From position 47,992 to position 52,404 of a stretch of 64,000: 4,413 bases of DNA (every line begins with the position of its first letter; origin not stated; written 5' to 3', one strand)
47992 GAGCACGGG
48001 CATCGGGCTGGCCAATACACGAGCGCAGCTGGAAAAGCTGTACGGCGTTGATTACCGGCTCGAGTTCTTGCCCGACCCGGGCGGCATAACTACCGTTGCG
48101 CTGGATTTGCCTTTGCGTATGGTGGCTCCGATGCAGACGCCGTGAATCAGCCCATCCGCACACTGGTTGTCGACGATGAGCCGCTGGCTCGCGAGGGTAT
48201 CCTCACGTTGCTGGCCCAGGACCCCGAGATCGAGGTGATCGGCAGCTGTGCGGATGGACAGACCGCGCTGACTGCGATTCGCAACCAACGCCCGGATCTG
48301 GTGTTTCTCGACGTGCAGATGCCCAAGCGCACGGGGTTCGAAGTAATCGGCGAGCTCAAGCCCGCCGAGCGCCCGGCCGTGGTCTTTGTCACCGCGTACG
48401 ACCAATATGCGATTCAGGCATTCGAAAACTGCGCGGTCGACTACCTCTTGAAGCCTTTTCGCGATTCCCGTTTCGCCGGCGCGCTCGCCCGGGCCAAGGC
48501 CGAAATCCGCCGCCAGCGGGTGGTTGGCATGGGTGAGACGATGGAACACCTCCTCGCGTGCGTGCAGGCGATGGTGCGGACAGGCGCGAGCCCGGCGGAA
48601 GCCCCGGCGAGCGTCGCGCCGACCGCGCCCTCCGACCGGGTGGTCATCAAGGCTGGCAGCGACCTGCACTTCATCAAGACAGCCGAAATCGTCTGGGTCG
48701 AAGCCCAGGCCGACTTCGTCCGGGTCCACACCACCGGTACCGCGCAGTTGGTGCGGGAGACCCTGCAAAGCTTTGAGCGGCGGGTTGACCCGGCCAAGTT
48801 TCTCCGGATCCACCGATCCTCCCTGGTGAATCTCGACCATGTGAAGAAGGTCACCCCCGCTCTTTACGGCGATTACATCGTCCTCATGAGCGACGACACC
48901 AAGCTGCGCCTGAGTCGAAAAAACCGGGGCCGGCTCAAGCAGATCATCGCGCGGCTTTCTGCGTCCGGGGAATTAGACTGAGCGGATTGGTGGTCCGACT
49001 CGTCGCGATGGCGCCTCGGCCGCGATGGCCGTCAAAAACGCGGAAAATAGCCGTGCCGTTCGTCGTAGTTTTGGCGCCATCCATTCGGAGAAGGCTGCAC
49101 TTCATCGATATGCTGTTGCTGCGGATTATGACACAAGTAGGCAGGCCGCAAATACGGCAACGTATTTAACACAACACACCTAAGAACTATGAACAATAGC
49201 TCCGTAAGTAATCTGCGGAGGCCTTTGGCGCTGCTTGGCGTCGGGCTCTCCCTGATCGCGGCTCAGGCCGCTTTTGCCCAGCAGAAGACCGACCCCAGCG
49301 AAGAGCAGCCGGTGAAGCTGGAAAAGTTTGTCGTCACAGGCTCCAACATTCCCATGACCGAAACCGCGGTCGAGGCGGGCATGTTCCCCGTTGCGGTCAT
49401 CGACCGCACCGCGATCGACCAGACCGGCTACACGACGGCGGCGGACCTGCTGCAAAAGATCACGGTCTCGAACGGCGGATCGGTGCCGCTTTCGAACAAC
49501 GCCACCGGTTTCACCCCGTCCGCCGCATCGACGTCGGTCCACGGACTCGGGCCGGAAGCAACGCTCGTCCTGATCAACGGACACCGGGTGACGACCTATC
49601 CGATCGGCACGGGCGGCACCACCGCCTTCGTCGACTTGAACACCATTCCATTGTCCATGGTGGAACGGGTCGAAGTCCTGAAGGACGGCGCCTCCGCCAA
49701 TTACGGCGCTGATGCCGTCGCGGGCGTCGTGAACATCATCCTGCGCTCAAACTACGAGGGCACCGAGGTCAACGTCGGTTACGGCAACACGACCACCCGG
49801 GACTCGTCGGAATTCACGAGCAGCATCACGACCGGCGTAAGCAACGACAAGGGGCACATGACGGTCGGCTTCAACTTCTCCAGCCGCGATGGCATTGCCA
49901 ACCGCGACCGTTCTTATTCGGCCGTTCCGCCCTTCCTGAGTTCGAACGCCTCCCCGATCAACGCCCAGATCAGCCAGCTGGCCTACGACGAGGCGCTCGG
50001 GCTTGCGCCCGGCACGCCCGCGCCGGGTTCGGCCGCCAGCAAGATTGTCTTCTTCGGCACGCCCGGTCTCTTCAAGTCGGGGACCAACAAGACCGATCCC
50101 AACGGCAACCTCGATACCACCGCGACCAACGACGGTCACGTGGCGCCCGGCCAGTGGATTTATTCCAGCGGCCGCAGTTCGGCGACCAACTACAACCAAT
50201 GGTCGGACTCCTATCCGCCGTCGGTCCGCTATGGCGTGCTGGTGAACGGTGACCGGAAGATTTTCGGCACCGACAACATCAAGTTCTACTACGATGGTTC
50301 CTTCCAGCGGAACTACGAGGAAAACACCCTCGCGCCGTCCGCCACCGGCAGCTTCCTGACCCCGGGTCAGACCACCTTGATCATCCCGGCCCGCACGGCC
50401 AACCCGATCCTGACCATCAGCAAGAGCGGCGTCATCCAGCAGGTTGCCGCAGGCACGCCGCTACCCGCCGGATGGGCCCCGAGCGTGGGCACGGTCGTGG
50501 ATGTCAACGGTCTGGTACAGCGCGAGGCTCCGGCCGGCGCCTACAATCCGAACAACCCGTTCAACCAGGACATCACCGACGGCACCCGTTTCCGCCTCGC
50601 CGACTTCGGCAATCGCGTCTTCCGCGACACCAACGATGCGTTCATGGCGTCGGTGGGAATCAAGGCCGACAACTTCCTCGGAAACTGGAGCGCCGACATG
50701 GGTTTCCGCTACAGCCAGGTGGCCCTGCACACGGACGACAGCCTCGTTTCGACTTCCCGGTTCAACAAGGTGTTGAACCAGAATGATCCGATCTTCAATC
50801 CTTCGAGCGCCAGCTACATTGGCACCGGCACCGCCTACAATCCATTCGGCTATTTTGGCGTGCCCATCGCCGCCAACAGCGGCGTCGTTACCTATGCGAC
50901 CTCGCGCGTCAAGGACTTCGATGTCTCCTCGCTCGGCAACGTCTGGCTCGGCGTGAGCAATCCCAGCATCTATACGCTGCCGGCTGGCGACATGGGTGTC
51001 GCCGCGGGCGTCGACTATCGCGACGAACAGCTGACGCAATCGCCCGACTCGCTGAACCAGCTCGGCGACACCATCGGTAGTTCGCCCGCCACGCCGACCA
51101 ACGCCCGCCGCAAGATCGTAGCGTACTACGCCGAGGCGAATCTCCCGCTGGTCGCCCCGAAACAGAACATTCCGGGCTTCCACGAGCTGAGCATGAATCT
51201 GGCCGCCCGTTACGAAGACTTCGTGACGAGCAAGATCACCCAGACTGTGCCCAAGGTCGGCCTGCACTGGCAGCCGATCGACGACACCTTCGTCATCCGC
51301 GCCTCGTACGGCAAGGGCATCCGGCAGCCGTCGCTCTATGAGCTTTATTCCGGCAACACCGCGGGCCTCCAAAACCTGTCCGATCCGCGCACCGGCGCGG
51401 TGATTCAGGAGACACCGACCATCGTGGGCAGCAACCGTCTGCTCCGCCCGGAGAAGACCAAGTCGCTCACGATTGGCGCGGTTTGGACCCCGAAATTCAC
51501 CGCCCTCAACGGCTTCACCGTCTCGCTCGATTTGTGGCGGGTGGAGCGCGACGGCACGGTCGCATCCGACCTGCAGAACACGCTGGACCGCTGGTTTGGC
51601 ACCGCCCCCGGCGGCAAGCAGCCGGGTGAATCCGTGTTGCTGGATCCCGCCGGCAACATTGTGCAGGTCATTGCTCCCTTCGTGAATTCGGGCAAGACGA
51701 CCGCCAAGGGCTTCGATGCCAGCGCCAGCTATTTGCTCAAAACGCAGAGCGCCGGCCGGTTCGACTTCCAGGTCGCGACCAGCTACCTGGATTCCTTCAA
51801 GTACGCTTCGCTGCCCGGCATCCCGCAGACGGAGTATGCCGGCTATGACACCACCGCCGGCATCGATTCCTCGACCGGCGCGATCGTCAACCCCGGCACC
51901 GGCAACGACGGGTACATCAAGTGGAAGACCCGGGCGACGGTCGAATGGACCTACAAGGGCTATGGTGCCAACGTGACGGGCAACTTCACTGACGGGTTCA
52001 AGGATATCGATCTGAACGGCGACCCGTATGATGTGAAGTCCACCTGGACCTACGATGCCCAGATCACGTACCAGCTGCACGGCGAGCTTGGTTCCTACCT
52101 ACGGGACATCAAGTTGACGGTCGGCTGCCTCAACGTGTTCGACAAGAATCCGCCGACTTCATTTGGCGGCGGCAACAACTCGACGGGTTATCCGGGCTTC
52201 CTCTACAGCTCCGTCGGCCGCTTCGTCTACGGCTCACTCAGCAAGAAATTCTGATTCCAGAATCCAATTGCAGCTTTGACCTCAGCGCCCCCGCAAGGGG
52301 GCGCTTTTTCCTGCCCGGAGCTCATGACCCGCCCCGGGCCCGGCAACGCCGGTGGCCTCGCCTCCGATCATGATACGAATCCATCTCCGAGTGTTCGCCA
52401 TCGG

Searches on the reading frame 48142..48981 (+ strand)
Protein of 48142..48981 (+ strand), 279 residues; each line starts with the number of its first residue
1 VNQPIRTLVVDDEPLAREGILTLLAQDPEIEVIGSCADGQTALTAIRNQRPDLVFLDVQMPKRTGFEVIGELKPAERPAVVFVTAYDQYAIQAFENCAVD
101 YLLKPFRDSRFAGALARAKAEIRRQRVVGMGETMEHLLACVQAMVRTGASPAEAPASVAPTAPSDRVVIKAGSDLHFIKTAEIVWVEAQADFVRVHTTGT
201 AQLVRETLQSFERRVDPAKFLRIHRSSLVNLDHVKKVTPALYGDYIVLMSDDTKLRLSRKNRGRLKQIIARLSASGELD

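Call 9: search_protein_families(library=pfam, proteins=[window:48142-48981:+], max_evalue=0.001)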
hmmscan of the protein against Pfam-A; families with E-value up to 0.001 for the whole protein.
window:48142-48981:+ (279 aa): 2 families
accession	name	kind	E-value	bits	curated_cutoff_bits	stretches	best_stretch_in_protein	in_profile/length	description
PF00072.30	Response_reg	-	2e-23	83.1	30.2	1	8-112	2-107/111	Response regulator receiver domain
PF04397.21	LytTR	-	1.3e-21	77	22.6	1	175-269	3-97/98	LytTr DNA-binding domain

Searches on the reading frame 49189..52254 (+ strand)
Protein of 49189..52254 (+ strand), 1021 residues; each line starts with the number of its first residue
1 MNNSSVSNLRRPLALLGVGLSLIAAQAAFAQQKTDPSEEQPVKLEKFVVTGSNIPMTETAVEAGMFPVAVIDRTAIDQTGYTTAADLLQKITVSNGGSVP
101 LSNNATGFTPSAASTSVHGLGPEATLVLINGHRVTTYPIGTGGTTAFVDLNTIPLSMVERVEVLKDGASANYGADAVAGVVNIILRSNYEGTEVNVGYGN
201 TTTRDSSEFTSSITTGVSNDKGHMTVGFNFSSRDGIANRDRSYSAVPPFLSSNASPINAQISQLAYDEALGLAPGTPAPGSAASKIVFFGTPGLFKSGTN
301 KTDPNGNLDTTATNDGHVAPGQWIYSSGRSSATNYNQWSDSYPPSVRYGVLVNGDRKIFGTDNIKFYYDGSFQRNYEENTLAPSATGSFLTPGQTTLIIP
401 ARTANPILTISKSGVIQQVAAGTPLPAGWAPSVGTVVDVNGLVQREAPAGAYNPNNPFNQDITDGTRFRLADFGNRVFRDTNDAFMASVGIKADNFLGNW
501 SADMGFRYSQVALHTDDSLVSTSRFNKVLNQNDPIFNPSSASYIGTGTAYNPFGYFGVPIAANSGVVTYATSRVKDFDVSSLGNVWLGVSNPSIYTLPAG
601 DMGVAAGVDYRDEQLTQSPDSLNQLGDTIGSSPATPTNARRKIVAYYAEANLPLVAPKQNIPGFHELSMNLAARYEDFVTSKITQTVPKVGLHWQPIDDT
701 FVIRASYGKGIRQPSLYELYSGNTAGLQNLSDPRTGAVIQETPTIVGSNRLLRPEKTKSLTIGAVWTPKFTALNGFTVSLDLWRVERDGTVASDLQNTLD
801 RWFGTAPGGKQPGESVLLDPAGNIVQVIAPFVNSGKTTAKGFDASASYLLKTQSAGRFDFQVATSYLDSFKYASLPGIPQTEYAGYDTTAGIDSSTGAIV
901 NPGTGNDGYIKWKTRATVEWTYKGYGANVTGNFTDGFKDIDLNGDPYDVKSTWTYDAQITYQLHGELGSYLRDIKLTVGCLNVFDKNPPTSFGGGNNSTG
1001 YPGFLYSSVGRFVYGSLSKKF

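Call 9: search_protein_families(library=pfam, proteins=[window:49189-52254:+], max_evalue=0.001)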
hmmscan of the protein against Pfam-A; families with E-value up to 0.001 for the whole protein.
window:49189-52254:+ (1021 aa): 2 families
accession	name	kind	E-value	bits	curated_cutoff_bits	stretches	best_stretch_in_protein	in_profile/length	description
PF00593.30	TonB_dep_Rec_b-barrel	-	5.3e-29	102.8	27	1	450-983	22-436/436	TonB dependent receptor-like, beta-barrel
PF07715.20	Plug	-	5.7e-19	69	23.9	1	67-180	8-107/107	TonB-dependent Receptor Plug Domain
